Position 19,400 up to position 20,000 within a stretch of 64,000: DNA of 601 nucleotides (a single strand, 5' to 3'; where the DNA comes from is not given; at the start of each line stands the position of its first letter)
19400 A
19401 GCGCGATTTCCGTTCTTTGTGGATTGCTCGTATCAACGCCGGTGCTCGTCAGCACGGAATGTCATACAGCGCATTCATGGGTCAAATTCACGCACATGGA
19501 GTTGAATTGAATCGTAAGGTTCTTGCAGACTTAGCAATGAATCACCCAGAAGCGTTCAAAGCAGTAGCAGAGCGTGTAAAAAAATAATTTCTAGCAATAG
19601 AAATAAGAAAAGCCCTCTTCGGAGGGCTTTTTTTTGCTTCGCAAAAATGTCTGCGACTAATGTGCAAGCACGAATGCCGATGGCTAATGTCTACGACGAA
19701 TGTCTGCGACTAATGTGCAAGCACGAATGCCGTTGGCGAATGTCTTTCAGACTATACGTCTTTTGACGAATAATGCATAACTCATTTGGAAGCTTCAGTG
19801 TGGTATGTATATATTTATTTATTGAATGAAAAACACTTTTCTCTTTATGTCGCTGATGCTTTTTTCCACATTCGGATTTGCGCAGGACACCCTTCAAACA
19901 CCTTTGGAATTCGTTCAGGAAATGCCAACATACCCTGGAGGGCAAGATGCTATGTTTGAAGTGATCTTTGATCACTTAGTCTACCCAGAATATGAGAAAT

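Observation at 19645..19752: A second hairpin-string family with a different linker (NAAT) downstream of the rplT terminator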

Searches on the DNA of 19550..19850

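Call 16: search_rna_families(source=window, start=19550, end=19850, threshold=evalue, max_evalue=10)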
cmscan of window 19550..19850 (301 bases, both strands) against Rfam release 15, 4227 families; matches with E-value up to 10: 23.
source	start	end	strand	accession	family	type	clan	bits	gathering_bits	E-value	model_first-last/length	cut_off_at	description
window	19603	19662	-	RF01859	Phe_leader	Cis-reg; leader;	-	23.3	55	0.086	1-125/125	no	Phenylalanine leader peptide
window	19576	19633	+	RF02844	RefA9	Gene; antisense;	-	23.3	49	0.17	1-64/64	no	Enterococcus sRNA A9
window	19578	19663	-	RF01770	rimP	Cis-reg; leader;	-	20.8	47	0.34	1-102/102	no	Gammaprotebacteria rimP leader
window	19580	19635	-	RF02589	Spy779816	Gene; sRNA;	-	20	67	0.59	1-88/88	no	S. pyogenes small RNA 779816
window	19550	19632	+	RF02144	rsmX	Gene;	CL00106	19.5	56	0.12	43-114/114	5'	rsmX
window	19602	19658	-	RF02064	STnc370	Gene; sRNA;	-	19.5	54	4.3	1-71/71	no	Enterobacterial sRNA STnc370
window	19606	19637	+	RF00489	ctRNA_p42d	Gene; antisense;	-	19.3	50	0.095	1-46/46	no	ctRNA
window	19599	19675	-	RF02059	STnc50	Gene; sRNA;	-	19.1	55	0.8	1-84/84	no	Salmonella enterica sRNA STnc40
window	19596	19633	+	RF02083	OrzO-P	Gene; antitoxin;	-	18.3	60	1.3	36-76/76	no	OrzO-P RNA antitoxin family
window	19550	19639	-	RF00092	SNORA63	Gene; snRNA; snoRNA; HACA-box;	-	18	90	1.1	1-118/130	3'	Small nucleolar RNA SNORA63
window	19582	19635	+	RF00506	Thr_leader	Cis-reg; leader;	-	17.3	55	0.62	1-118/118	no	Threonine operon leader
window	19605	19634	+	RF04197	mir-9457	Gene; miRNA;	-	16.8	90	1.1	20-50/68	no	mir-9457 microRNA precursor family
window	19596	19632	+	RF02438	SpF51_sRNA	Gene; sRNA;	-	16.8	50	1.3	1-45/45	no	Streptococcus sRNA SpF51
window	19610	19656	-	RF02236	asX2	Gene; sRNA;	-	16.4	70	0.66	1-87/87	no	Xanthomonas sRNA asX2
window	19576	19639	+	RF02063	STnc350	Gene; sRNA;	-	16.1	60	1.7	1-68/68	no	Salmonella enterica sRNA STnc350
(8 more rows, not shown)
